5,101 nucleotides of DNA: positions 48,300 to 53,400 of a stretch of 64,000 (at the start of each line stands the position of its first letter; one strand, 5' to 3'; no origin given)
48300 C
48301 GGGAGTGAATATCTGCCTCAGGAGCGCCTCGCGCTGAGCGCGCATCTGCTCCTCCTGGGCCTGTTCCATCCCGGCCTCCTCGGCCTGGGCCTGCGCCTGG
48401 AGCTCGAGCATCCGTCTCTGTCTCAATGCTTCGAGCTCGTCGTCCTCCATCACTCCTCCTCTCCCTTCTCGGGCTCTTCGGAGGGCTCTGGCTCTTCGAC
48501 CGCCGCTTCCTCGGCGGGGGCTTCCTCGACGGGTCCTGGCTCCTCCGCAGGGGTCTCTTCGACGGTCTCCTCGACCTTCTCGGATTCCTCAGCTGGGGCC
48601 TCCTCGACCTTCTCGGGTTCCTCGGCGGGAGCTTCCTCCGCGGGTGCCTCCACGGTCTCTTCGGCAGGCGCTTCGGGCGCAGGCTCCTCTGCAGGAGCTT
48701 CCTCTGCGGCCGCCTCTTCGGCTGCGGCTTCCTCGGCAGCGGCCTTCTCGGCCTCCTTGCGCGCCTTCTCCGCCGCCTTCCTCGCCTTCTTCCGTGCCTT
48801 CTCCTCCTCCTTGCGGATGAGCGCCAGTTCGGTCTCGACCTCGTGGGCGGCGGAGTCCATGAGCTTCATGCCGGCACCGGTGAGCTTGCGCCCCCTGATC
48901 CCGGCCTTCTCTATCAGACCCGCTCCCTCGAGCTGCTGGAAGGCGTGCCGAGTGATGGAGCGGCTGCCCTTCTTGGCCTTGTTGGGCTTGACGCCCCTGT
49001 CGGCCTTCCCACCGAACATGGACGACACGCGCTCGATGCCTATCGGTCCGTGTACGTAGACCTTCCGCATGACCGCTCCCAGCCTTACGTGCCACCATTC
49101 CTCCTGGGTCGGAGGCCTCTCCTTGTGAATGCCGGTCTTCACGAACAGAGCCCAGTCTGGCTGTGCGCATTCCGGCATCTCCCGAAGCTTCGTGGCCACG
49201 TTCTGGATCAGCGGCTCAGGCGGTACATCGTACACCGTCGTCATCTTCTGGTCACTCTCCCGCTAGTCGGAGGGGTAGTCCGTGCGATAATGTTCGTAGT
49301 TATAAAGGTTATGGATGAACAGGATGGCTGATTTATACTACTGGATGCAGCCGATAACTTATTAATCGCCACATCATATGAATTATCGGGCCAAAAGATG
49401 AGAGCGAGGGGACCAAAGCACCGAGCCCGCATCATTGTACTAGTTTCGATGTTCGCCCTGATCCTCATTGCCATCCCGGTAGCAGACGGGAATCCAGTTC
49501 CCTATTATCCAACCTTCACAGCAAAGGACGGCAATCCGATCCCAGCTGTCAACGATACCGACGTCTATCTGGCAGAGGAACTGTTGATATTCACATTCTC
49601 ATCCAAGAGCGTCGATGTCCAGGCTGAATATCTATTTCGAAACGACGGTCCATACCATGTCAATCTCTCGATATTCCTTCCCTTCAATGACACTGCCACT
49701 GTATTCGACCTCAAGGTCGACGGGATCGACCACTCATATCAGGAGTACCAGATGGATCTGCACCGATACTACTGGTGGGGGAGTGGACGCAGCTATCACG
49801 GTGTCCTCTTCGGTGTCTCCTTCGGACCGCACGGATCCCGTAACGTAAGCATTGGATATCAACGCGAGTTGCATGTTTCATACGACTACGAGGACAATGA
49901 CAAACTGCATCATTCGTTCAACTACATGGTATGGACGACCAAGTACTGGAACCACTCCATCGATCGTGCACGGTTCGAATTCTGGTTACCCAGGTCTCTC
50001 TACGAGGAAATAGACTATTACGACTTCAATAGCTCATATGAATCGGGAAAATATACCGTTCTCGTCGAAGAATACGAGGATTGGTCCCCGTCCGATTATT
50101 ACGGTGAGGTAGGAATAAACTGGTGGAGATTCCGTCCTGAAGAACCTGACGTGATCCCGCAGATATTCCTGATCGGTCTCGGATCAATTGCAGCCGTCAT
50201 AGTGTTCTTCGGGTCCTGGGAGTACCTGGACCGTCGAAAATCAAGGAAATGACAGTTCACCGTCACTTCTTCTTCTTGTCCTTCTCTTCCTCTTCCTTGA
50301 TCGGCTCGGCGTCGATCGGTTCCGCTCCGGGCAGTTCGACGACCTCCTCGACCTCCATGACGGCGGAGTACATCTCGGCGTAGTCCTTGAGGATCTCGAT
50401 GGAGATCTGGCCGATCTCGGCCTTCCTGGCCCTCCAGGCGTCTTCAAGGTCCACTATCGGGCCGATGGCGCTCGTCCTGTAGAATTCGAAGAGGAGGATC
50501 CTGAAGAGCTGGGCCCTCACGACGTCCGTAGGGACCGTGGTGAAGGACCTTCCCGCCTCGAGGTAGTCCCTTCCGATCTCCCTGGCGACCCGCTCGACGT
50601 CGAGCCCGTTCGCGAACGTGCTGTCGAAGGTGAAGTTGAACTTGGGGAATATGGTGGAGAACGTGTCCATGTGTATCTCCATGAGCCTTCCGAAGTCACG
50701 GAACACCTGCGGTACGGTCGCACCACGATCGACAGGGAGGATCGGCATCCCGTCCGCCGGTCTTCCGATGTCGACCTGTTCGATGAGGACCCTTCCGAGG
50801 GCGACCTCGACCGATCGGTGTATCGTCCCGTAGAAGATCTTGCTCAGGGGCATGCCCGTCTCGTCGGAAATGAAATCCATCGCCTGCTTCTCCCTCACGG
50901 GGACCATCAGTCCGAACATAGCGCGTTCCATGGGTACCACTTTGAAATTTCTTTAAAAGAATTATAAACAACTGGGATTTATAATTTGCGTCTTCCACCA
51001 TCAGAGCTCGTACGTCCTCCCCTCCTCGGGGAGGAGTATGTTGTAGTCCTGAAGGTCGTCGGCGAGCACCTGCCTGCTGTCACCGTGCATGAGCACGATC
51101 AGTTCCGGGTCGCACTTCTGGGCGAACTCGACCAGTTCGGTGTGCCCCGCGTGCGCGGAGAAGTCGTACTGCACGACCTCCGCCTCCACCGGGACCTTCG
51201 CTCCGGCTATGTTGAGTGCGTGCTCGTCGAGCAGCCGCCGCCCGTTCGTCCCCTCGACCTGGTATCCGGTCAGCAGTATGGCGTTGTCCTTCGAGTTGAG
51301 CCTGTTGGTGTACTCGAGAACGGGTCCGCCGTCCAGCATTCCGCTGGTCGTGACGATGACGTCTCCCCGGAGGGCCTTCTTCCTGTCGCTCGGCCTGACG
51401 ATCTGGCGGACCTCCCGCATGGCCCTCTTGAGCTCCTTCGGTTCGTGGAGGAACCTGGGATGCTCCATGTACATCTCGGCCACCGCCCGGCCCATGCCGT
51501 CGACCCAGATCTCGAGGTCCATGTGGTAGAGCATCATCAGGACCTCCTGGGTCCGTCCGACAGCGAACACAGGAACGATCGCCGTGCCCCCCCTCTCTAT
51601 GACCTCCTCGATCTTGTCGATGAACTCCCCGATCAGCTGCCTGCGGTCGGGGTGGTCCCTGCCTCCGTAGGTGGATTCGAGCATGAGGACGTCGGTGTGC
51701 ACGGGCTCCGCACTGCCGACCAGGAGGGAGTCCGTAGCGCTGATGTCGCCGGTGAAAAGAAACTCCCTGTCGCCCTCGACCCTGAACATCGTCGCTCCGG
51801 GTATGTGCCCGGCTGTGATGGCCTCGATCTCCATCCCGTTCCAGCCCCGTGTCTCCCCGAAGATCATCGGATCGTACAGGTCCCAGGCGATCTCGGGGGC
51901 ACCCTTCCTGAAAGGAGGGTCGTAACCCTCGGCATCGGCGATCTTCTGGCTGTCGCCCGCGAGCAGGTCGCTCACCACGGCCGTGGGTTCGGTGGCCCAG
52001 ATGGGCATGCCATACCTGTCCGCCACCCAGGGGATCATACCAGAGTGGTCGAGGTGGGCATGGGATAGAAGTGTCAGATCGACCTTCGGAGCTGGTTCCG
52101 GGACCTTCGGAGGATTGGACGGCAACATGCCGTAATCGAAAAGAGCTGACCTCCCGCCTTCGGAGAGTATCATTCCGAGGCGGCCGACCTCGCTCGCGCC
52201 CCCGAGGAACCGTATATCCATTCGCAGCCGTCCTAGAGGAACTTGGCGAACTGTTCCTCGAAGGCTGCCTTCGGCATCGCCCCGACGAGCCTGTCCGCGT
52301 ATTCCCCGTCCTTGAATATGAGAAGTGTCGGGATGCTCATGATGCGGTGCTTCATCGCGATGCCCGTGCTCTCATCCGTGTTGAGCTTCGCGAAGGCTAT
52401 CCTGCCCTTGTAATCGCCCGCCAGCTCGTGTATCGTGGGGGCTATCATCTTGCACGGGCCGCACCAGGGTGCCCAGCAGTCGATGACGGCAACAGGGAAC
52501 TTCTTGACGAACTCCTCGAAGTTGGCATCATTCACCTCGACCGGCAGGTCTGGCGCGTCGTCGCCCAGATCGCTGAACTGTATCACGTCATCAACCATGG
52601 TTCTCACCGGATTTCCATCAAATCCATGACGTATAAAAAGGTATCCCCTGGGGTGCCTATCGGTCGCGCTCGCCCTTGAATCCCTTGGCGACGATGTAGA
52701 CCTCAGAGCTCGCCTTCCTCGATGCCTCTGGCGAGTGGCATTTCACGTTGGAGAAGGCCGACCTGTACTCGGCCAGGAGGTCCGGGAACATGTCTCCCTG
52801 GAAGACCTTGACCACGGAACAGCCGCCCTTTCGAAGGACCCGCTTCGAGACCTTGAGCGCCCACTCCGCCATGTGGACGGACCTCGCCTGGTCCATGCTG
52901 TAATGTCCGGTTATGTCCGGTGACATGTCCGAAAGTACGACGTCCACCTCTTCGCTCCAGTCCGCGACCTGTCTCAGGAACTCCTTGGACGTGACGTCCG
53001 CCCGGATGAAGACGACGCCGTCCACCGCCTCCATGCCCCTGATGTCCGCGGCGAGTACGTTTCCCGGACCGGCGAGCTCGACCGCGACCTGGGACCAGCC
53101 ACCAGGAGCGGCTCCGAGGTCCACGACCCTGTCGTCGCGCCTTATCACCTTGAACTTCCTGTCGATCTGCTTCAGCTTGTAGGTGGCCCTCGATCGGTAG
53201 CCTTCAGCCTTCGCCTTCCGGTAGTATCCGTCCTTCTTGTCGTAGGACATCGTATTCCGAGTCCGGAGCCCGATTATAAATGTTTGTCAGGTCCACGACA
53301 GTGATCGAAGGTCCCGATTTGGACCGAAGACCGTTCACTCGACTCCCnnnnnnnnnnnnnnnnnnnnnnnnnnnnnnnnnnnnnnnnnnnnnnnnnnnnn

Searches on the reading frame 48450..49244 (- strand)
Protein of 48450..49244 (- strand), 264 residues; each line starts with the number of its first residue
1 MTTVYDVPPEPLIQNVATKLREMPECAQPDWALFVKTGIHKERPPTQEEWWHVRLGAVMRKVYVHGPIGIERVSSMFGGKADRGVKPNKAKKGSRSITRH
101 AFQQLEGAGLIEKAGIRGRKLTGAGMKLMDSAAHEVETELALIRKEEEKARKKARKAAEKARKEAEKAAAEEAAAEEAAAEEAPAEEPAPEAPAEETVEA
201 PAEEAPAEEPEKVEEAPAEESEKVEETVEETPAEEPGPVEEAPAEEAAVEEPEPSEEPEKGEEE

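Call 51: search_protein_families(library=pfam, max_evalue=0.00001, proteins=[window:48450-49244:-])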
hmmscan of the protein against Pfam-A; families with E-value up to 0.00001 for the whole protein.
window:48450-49244:- (264 aa): 1 family
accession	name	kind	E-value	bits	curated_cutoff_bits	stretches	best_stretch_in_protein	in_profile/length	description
PF01090.25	Ribosomal_S19e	-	1e-47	161.8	29.4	1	3-138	1-136/137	Ribosomal protein S19e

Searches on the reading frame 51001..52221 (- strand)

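Call 51: search_protein_families(library=pfam, max_evalue=0.00001, proteins=[window:51001-52221:-])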
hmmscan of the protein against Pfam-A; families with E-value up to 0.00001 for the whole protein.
window:51001-52221:- (406 aa): 4 families
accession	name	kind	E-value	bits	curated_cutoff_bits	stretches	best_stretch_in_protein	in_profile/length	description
PF10996.14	Beta-Casp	-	1.3e-15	58.4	27.7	1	224-330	1-120/120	Beta-Casp domain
PF07521.17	RMMBL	-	3.3e-11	43.4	21.6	1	343-390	2-52/63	Zn-dependent metallo-hydrolase RNA specificity domain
PF00753.33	Lactamase_B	-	3.4e-09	37.4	22.7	1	22-171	14-161/196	Metallo-beta-lactamase superfamily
PF12706.13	Lactamase_B_2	-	2.1e-06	27.9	27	0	34-189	17-170/200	Beta-lactamase superfamily domain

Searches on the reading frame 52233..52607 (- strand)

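Call 52: search_protein_families(library=pfam, max_evalue=0.00001, proteins=[window:52233-52607:-])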
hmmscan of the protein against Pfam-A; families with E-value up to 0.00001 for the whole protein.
window:52233-52607:- (124 aa): 2 families
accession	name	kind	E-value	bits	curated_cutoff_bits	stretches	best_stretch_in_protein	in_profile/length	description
PF00085.26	Thioredoxin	-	1.5e-28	99.2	23.5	1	23-119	3-100/103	Thioredoxin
PF13098.12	Thioredoxin_2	-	8.4e-06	26.5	27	0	41-118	9-102/104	Thioredoxin-like domain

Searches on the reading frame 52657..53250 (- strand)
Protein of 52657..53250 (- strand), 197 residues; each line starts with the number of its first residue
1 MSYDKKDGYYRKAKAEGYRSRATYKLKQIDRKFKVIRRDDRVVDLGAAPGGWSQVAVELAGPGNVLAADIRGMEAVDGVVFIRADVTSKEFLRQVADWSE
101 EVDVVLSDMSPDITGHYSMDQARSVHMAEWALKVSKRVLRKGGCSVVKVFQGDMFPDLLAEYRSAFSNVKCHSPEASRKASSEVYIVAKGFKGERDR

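Call 52: search_protein_families(library=pfam, max_evalue=0.00001, proteins=[window:52657-53250:-])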
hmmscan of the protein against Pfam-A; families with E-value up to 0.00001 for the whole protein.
window:52657-53250:- (197 aa): 1 family
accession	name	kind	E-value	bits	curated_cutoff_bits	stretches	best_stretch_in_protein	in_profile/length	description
PF01728.25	FtsJ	-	3.5e-55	187.2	24.1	1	18-191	1-181/181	FtsJ-like methyltransferase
